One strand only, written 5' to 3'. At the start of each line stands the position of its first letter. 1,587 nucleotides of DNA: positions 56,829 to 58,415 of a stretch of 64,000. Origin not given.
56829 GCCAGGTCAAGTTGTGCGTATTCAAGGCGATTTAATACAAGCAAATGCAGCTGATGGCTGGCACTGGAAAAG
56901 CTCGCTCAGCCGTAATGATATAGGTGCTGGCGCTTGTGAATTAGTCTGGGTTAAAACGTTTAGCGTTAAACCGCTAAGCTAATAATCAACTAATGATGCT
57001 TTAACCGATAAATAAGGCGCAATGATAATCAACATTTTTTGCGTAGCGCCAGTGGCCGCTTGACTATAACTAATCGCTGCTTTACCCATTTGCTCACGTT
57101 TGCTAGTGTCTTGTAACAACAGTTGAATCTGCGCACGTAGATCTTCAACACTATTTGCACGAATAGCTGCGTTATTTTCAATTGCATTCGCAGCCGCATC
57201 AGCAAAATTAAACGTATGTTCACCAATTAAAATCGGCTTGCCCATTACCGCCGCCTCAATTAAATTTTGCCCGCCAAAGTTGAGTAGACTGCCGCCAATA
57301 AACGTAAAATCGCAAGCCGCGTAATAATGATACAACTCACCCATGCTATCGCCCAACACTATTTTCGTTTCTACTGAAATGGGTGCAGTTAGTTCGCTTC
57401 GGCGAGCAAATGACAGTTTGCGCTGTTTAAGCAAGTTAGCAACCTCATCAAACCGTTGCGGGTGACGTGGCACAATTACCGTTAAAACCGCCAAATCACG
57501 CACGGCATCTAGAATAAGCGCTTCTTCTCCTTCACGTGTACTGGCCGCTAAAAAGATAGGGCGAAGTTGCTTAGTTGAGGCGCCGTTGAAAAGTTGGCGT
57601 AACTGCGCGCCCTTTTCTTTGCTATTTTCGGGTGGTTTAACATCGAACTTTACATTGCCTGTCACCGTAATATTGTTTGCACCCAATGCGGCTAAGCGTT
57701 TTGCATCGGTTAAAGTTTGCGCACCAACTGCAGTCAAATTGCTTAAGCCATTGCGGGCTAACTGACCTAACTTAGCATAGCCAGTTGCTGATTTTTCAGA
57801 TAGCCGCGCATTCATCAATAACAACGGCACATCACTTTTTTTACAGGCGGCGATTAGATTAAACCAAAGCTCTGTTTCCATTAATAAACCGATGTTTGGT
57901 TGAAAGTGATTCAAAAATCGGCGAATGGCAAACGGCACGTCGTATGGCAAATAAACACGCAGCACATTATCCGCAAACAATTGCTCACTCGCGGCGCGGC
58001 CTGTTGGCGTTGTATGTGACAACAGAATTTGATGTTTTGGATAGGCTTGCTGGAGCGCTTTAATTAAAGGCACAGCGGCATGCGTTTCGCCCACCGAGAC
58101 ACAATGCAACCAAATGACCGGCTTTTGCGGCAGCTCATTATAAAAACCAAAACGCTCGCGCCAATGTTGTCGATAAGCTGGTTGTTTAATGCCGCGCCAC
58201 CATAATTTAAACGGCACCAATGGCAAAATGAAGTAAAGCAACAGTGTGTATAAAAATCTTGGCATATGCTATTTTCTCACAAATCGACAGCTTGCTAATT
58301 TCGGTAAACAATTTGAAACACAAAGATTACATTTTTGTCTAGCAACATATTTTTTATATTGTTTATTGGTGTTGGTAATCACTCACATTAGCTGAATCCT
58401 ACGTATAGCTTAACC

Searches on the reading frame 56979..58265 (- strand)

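Call 55: search_protein_families(library=pfam, proteins=[window:56979-58265:-], max_evalue=0.001)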
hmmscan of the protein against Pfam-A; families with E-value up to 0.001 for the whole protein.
window:56979-58265:- (428 aa): 2 families
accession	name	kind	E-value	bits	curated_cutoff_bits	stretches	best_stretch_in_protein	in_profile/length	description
PF04413.22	Glycos_transf_N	-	6.3e-69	231.5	23.9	1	33-209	1-179/179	3-Deoxy-D-manno-octulosonic-acid transferase (kdotransferase)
PF00534.26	Glycos_transf_1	-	4.3e-08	33.3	26.4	1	296-398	71-170/172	Glycosyl transferases group 1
